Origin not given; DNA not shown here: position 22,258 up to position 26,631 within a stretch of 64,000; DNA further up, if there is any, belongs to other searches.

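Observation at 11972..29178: Paralogous arrays of giant modular surface proteins built from a repeated LamG-like module plus a right-handed beta-helix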

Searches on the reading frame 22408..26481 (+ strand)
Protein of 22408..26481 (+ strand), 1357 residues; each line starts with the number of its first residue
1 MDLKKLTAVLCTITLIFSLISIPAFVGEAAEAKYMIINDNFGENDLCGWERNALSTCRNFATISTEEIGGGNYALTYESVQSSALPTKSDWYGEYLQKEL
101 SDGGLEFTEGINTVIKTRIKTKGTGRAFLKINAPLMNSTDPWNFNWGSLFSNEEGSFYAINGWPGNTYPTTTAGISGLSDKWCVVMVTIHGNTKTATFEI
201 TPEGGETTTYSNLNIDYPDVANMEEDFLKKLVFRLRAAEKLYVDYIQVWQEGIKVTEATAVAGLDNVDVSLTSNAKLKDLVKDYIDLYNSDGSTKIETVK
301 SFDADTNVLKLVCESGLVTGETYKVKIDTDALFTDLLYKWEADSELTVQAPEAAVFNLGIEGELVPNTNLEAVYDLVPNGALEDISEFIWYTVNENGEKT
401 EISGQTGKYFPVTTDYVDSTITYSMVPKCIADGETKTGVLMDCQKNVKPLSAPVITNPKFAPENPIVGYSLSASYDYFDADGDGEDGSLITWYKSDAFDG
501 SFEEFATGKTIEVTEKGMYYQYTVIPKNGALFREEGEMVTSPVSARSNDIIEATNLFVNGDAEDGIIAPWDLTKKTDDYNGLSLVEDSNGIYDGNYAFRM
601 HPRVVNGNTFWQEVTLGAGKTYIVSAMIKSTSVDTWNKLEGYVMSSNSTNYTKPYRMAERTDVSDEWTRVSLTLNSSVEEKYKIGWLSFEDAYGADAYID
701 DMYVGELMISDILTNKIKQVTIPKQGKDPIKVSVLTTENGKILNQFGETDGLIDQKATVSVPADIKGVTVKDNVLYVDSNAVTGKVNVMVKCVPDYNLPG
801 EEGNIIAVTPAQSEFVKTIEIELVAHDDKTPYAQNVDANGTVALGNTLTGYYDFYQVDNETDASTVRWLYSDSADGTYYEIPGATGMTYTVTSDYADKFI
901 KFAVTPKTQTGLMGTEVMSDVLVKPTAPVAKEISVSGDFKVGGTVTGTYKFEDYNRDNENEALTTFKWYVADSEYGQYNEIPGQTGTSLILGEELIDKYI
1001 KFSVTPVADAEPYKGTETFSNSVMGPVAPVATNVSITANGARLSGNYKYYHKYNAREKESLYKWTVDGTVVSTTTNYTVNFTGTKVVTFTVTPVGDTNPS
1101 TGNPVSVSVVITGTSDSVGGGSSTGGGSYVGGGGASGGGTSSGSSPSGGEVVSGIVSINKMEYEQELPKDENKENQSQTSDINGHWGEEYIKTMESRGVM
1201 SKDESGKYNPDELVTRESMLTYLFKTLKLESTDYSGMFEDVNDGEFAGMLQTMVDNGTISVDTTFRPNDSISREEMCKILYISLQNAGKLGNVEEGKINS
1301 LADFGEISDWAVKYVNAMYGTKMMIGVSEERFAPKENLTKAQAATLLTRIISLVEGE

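Call 3: search_protein_families(library=pfam, proteins=[window:22408-26481:+], max_evalue=0.01)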
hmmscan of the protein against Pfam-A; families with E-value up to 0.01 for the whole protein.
window:22408-26481:+ (1357 aa): 2 families
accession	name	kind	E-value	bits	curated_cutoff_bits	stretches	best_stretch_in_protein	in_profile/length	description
PF00395.25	SLH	-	4.9e-22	78.1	20.8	2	1180-1219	3-43/44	S-layer homology domain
PF23197.1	IG_AIR9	-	7.4e-09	35.8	27.5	1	834-917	3-83/87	AIR9 A9 domain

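Call 15: search_protein_families(library=ncbifam, proteins=[window:22408-26481:+], max_evalue=0.01)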
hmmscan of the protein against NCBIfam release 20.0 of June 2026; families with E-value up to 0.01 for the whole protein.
window:22408-26481:+ (1357 aa): 2 families
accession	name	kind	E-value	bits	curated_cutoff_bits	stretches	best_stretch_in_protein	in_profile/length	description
NF040485.1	ZirU_fam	subfamily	9.5e-17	61.8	100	2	824-912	15-99/210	ZirU family protein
NF033190.2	inl_like_NEAT_1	exception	4.4e-10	38.5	1275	1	1165-1350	572-751/754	NEAT domain-containing leucine-rich repeat protein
